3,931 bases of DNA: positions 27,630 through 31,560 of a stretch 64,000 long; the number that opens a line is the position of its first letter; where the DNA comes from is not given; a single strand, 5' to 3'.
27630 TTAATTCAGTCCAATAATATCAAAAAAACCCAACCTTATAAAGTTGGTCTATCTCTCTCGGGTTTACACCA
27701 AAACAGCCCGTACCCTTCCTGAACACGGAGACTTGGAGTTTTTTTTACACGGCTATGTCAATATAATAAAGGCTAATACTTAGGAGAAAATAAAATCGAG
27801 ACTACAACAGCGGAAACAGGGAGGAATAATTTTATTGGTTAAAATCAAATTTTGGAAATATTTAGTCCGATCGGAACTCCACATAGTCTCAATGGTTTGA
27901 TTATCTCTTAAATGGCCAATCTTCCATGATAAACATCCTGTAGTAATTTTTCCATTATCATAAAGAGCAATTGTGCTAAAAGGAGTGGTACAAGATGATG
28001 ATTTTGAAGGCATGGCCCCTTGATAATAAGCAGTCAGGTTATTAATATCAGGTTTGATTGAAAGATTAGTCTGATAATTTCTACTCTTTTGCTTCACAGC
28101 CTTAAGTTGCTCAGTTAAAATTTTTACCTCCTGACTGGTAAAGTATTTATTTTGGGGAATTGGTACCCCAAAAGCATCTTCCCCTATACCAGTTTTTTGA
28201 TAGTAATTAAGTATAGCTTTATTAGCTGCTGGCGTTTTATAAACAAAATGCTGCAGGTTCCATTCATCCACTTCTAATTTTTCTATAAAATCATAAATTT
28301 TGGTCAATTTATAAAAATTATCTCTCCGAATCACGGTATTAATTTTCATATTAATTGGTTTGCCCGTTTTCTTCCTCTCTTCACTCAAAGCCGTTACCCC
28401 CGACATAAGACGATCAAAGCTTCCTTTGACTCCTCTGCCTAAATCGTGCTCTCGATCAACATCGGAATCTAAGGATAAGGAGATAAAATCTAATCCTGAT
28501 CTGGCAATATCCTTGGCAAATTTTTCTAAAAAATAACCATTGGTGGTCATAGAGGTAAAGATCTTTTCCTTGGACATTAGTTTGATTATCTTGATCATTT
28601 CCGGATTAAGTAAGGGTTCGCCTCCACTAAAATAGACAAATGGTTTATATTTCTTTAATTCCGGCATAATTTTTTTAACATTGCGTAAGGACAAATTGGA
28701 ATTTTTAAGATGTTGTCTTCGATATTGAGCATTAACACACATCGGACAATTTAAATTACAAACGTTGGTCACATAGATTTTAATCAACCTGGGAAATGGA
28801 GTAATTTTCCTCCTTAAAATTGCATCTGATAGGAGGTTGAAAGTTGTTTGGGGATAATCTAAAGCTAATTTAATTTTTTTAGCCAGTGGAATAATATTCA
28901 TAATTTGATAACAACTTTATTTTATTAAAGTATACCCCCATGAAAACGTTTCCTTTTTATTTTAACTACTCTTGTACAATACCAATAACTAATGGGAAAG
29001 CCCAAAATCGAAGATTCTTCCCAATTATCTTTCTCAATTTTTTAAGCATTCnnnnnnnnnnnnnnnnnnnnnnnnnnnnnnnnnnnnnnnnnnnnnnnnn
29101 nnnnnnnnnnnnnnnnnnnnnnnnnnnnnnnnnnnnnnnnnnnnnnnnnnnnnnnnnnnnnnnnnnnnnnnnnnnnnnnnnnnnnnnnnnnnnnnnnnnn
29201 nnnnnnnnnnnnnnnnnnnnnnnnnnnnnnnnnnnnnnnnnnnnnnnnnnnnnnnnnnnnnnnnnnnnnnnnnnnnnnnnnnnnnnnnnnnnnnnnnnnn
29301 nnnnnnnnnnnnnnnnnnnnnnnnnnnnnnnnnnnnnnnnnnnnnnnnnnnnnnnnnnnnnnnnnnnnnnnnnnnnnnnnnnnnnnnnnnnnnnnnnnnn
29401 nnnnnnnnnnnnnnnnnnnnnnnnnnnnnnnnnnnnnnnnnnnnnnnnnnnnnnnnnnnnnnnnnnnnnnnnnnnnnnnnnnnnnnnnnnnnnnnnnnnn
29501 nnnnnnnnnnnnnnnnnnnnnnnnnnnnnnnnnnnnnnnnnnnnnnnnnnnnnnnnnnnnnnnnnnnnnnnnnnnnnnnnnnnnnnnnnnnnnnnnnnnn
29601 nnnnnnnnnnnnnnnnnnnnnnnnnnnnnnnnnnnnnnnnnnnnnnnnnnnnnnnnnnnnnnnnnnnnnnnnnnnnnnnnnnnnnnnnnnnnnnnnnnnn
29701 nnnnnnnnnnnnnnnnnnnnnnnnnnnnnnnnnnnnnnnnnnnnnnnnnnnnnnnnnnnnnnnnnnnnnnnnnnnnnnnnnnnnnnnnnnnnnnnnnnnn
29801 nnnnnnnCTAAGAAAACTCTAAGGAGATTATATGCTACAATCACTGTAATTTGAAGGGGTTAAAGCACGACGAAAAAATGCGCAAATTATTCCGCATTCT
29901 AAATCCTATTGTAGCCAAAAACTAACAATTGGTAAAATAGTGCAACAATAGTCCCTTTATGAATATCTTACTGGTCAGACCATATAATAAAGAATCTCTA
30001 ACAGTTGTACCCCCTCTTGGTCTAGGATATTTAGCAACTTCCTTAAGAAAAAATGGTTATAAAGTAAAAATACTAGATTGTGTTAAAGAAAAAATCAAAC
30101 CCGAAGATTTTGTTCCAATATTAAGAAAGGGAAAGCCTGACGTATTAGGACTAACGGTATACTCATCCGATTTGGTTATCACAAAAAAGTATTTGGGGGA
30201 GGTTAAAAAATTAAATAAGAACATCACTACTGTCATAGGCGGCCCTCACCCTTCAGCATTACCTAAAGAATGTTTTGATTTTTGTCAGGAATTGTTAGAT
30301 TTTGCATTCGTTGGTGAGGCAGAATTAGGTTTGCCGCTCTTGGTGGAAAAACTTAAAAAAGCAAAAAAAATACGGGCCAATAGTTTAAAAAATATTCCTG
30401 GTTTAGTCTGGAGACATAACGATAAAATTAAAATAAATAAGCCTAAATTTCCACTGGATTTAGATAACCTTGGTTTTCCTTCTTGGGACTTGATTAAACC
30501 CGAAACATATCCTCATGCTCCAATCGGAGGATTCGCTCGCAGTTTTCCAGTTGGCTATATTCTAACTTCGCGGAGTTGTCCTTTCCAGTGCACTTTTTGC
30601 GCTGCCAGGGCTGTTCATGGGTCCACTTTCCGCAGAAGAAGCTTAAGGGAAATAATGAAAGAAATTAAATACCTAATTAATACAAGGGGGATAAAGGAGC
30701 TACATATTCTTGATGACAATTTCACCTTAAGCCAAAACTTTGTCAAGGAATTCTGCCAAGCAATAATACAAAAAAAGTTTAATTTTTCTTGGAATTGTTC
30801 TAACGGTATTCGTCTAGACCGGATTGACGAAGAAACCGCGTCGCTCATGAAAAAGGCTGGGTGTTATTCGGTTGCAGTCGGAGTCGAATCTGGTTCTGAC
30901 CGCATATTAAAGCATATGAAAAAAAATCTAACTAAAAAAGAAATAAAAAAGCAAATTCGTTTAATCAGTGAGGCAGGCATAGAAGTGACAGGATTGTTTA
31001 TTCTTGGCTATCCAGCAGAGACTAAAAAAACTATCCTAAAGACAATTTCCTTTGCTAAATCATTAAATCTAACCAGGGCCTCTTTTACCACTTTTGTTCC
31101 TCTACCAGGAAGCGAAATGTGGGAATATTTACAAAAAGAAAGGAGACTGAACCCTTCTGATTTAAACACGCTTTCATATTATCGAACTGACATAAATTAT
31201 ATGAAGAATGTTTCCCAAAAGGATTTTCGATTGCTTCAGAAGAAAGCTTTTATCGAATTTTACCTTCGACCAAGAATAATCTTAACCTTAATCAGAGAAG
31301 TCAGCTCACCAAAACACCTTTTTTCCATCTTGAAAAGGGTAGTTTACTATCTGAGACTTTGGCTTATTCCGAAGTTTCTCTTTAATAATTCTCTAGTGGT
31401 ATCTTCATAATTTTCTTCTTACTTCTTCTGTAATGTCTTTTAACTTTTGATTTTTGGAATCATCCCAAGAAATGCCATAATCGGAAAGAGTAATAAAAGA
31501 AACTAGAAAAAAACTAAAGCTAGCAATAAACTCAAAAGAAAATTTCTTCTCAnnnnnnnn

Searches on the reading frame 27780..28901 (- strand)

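Call 8: search_protein_families(library=pfam, proteins=[window:27780-28901:-], max_evalue=0.001)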
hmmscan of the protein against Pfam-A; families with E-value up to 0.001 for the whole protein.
window:27780-28901:- (373 aa): 2 families
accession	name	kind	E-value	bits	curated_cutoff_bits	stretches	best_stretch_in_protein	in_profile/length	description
PF04055.27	Radical_SAM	-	1e-23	84.8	29.5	1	42-178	1-142/166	Radical SAM superfamily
PF13353.11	Fer4_12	-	1e-09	39.3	22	1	46-151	13-120/137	4Fe-4S single cluster domain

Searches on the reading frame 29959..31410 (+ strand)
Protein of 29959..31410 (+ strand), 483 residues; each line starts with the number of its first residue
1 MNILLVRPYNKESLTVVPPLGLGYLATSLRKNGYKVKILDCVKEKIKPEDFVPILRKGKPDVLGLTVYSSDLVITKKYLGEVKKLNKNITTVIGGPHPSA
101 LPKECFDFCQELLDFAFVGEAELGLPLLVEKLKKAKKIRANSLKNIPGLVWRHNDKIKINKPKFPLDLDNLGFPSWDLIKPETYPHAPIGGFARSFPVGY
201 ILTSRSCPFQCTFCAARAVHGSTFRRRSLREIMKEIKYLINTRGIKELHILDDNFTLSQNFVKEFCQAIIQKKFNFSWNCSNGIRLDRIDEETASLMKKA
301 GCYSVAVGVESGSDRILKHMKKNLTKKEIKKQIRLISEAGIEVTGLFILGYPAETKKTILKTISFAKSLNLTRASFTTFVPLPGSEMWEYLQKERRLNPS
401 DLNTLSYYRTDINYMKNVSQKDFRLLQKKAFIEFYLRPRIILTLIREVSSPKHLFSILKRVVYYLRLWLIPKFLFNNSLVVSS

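Call 8: search_protein_families(library=pfam, proteins=[window:29959-31410:+], max_evalue=0.001)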
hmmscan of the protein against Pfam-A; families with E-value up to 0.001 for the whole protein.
window:29959-31410:+ (483 aa): 2 families
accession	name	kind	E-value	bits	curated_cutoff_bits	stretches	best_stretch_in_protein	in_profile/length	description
PF04055.27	Radical_SAM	-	1.1e-26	94.4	29.5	1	202-366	2-166/166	Radical SAM superfamily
PF02310.24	B12-binding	-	9.9e-21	74.3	32.1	1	12-127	7-119/121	B12 binding domain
